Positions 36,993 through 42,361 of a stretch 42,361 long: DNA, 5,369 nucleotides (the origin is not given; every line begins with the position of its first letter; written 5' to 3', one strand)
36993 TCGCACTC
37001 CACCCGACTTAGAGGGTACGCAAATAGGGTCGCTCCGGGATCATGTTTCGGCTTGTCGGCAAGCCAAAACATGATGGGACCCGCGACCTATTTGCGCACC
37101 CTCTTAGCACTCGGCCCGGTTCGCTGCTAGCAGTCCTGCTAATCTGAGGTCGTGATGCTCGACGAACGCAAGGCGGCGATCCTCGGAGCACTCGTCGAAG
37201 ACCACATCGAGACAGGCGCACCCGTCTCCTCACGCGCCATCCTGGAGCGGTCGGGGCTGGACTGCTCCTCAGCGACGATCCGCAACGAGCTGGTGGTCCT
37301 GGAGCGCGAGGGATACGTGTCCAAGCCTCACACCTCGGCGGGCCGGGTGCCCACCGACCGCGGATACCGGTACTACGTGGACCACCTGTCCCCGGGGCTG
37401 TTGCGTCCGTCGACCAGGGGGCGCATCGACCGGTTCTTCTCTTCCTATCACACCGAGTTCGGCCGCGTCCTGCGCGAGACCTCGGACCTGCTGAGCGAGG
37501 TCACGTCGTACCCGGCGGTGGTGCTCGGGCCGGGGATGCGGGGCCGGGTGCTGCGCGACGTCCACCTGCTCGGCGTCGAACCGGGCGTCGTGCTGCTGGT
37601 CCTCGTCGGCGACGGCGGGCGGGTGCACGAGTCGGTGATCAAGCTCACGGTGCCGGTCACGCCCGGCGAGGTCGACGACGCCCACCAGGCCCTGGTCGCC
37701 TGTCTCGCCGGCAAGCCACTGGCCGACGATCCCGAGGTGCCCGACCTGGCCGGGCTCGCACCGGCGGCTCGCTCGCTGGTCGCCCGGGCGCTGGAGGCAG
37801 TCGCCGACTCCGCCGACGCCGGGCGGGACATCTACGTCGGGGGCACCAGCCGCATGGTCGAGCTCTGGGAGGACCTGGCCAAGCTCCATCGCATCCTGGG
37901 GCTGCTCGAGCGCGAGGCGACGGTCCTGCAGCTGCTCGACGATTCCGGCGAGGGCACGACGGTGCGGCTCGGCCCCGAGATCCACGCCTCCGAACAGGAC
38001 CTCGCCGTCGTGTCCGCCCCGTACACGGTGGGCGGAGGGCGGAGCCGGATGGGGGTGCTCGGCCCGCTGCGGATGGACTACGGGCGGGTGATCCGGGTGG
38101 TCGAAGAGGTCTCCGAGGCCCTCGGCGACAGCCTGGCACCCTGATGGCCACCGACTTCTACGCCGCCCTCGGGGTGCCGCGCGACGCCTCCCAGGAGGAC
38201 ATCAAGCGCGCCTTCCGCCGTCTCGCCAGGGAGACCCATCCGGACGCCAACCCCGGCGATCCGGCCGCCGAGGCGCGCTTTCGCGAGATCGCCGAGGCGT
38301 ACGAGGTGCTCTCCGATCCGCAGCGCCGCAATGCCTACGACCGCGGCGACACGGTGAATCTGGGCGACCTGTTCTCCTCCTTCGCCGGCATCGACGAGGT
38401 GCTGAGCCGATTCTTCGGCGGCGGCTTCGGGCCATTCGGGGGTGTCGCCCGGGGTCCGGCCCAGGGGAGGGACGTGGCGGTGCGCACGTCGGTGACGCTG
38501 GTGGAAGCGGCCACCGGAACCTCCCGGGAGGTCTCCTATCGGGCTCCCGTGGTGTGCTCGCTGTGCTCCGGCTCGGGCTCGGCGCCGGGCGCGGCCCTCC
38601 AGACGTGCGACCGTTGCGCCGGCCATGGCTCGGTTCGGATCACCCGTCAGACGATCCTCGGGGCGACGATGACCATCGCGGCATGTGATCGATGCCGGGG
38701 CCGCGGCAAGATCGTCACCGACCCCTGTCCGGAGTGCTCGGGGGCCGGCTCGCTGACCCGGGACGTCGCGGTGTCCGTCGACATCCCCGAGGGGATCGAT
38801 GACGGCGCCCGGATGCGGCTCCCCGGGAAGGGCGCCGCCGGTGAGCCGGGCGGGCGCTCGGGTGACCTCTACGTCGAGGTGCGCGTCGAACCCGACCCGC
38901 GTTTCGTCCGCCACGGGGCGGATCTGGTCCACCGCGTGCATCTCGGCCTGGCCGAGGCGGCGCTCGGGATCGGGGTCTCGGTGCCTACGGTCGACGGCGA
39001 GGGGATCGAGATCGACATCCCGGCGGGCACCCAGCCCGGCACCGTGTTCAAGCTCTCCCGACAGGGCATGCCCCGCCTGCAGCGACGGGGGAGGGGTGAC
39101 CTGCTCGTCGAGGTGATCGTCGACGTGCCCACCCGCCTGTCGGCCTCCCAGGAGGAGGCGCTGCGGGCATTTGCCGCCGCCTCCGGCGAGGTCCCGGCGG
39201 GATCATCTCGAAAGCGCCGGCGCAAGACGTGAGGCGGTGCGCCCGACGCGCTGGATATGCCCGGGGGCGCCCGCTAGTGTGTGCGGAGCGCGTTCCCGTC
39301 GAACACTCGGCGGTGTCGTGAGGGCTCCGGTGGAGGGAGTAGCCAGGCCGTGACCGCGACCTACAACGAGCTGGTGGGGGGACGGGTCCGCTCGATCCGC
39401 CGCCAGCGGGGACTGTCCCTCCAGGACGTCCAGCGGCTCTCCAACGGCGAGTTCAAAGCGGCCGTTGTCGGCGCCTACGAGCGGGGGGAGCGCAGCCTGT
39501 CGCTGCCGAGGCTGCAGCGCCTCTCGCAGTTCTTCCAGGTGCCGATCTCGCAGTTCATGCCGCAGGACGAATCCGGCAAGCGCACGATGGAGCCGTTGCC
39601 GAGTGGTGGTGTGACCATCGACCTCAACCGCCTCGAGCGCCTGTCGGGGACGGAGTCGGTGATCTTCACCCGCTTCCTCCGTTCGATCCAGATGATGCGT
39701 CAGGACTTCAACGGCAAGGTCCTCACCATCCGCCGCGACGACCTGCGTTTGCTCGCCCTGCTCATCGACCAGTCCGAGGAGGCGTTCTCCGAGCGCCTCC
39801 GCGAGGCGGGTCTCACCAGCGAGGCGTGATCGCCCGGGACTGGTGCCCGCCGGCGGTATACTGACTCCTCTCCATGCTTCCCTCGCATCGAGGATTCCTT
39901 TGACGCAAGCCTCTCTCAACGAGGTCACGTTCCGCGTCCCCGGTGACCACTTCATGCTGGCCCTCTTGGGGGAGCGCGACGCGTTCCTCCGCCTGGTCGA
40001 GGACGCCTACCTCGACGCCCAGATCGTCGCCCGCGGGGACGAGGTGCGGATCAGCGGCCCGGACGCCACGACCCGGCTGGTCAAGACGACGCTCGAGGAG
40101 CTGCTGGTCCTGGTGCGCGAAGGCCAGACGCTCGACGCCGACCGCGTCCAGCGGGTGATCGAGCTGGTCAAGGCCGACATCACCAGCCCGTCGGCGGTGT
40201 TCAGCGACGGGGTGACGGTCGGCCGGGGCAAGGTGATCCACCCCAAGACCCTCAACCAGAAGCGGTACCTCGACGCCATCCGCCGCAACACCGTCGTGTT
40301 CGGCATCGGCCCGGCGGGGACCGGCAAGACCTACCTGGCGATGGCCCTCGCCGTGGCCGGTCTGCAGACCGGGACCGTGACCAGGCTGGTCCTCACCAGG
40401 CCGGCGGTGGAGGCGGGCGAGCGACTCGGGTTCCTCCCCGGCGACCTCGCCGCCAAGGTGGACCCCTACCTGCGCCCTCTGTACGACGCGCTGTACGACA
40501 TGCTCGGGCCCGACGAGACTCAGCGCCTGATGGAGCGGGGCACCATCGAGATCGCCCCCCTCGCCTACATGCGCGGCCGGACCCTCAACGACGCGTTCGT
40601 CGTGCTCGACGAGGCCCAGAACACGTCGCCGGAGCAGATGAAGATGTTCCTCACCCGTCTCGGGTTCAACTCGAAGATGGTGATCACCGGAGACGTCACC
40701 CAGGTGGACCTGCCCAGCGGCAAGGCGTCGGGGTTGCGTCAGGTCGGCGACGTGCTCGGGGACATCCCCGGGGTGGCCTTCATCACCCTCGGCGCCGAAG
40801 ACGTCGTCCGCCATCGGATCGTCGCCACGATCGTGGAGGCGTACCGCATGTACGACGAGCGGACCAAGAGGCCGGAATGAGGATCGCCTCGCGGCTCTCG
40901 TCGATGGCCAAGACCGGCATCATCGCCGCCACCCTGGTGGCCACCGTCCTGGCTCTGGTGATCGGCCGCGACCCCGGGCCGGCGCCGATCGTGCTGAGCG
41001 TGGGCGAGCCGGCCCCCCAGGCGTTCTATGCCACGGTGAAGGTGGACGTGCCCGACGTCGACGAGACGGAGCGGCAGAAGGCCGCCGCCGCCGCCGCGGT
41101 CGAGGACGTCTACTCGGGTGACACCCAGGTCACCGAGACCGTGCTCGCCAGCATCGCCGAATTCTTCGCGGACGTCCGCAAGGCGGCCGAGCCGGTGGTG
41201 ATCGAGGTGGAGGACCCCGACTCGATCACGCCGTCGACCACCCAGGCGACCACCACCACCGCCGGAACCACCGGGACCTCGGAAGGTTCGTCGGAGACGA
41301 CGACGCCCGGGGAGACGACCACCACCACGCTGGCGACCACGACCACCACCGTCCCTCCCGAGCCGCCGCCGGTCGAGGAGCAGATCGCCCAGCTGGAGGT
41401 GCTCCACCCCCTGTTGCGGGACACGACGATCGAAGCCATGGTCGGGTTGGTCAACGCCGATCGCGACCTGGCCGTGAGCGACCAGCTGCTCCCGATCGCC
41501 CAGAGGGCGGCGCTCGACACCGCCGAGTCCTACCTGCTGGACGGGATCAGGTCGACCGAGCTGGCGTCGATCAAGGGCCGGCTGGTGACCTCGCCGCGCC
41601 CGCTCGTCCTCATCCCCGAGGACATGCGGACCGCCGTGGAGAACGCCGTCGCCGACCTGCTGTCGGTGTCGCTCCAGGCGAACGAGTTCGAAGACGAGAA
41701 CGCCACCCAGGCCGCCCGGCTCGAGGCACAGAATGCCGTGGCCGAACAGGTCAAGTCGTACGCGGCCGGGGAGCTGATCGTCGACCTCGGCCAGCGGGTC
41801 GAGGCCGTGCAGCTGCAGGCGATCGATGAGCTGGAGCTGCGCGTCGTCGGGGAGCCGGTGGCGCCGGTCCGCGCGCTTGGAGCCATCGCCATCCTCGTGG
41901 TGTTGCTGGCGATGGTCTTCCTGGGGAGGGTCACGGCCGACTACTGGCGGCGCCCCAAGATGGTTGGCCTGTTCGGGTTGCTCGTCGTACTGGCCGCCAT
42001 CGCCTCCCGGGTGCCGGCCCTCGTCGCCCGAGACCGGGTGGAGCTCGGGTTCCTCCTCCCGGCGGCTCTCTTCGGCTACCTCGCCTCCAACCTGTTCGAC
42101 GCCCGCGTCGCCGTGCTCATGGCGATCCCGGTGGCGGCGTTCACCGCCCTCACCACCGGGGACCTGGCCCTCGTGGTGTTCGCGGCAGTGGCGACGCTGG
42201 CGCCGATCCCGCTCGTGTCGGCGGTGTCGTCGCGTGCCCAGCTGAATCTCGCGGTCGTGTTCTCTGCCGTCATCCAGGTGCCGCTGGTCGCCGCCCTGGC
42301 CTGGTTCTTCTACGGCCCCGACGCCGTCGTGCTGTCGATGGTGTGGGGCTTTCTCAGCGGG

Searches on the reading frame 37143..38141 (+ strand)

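Call 11: search_protein_families(library=pfam, proteins=[window:37143-38141:+], max_evalue=0.001)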
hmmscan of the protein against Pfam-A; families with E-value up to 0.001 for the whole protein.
window:37143-38141:+ (333 aa): 1 family
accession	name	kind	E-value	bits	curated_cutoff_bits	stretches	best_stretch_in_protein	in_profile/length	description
PF01628.27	HrcA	-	2.4e-39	136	22.2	1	108-317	2-215/215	HrcA protein C terminal domain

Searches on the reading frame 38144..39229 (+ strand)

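Call 34: search_protein_families(library=ncbifam, proteins=[window:38144-39229:+], max_evalue=0.01)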
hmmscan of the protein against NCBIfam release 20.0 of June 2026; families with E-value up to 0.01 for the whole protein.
window:38144-39229:+ (362 aa): 14 families
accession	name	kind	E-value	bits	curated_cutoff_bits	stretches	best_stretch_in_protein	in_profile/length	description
TIGR02349.1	DnaJ_bact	equivalog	1.3e-109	366.9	377.2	1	4-346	1-353/354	molecular chaperone DnaJ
NF010871.0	PRK14278.1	equivalog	4.3e-104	348.4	502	1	1-349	1-353/378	molecular chaperone DnaJ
NF008035.0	PRK10767.1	subfamily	2.9e-103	345.8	338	1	2-347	3-348/374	molecular chaperone DnaJ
NF010894.0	PRK14301.1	equivalog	2.4e-98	329.5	548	1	3-361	4-365/373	chaperone protein DnaJ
NF010885.0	PRK14292.1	equivalog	7.8e-95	318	585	1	3-349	2-351/371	chaperone protein DnaJ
NF010872.0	PRK14279.1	equivalog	2.6e-86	290.2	556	2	69-347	104-379/394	molecular chaperone DnaJ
NF010874.0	PRK14281.1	equivalog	6.9e-79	265.8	619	2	88-356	118-382/397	chaperone protein DnaJ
NF010892.0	PRK14299.1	equivalog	9.3e-48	162.9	392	2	3-134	4-155/291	chaperone protein DnaJ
NF007618.0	PRK10266.1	equivalog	5.4e-43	147.6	403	2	209-343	159-290/306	curved DNA-binding protein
NF037946.1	terminal_TopJ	equivalog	1.2e-42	146.4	300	2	4-67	6-68/810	terminal organelle assembly protein TopJ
TIGR03835.1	termin_org_DnaJ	equivalog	2.5e-23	82.4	512.25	1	4-67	3-65/871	terminal organelle assembly protein TopJ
NF050028.1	CldAdptActJ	equivalog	3.3e-10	40.3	150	1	4-66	3-70/93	cold adaptation protein ActJcold adaptation protein ActJ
NF058604.1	RtpA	equivalog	1.1e-06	28.6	65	1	180-203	11-34/50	anti-TRAP protein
NF006948.0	PRK09430.1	equivalog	1.9e-05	24.4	162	1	4-55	201-259/267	co-chaperone DjlA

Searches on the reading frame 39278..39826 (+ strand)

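Call 11: search_protein_families(library=pfam, proteins=[window:39278-39826:+], max_evalue=0.001)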
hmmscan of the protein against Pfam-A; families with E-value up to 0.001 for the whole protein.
window:39278-39826:+ (183 aa): 3 families
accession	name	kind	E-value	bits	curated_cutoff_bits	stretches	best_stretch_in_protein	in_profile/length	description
PF21179.3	BldD-like_C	-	4.8e-19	68.4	27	1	112-178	2-68/70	DNA-binding protein BldD-like, C-terminal domain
PF01381.28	HTH_3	-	6.3e-09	36.2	23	1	37-92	1-54/55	Helix-turn-helix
PF13560.12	HTH_31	-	1.5e-05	25.6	27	1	34-89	3-57/64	Helix-turn-helix domain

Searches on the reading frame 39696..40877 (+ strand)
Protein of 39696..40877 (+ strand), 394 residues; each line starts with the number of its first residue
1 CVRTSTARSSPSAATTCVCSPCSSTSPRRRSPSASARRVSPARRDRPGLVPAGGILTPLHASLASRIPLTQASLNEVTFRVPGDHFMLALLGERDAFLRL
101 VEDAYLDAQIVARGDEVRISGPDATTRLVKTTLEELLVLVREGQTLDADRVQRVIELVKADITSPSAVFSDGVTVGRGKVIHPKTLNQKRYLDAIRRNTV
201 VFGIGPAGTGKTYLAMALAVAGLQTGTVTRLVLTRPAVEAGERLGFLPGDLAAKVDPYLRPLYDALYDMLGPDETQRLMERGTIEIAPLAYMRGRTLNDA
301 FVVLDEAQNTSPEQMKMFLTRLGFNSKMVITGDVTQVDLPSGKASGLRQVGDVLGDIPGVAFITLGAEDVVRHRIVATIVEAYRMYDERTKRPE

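Call 11: search_protein_families(library=pfam, proteins=[window:39696-40877:+], max_evalue=0.001)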
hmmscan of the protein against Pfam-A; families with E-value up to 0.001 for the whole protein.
window:39696-40877:+ (394 aa): 5 families
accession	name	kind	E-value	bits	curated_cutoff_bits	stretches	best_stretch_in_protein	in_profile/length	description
PF02562.22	PhoH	-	1.5e-95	319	27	1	181-383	2-204/205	PhoH-like protein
PF13245.12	AAA_19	-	9.4e-07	29.5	25.1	1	193-337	6-129/134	AAA domain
PF01695.23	IstB_IS21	-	1.4e-06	28.4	24.1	1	181-234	75-128/238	IstB-like ATP binding protein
PF13604.12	AAA_30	-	4.6e-06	26.9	27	1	188-337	6-128/191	AAA domain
PF13401.12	AAA_22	-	0.00073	20.3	27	0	200-323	7-109/130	AAA domain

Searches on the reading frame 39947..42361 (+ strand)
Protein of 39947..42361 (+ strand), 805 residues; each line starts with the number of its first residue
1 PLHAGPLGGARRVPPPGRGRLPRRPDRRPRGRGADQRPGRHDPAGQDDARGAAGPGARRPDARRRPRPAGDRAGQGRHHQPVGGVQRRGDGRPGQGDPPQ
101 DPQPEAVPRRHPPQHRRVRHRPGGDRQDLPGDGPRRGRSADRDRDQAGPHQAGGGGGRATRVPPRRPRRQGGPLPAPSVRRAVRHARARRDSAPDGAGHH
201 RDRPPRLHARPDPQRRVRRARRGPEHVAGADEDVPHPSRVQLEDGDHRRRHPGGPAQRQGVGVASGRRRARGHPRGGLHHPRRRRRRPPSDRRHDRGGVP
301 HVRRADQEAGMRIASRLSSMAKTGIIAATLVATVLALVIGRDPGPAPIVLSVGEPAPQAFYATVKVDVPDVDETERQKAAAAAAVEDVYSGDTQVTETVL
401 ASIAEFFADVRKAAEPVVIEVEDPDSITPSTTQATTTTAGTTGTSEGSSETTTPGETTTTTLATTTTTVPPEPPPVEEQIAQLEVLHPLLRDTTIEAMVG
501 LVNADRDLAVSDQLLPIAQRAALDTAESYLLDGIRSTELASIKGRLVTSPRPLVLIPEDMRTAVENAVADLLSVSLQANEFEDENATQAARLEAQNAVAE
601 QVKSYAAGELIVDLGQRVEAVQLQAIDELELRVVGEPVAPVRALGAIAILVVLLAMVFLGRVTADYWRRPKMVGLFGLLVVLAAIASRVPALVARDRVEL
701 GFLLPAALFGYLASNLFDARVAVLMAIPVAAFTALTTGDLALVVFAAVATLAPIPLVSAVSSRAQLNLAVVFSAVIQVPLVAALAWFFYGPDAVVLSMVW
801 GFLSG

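Call 11: search_protein_families(library=pfam, proteins=[window:39947-42361:+], max_evalue=0.001)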
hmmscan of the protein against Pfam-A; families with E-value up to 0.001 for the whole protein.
window:39947-42361:+ (805 aa): 2 families
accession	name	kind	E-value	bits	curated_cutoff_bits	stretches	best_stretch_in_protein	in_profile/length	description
PF07697.16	7TMR-HDED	-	7e-26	92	27.6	1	351-631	1-222/224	7TM-HD extracellular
PF07698.17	7TM-7TMR_HD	-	2.9e-11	44.1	29.4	1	643-805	6-168/190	7TM receptor with intracellular HD hydrolase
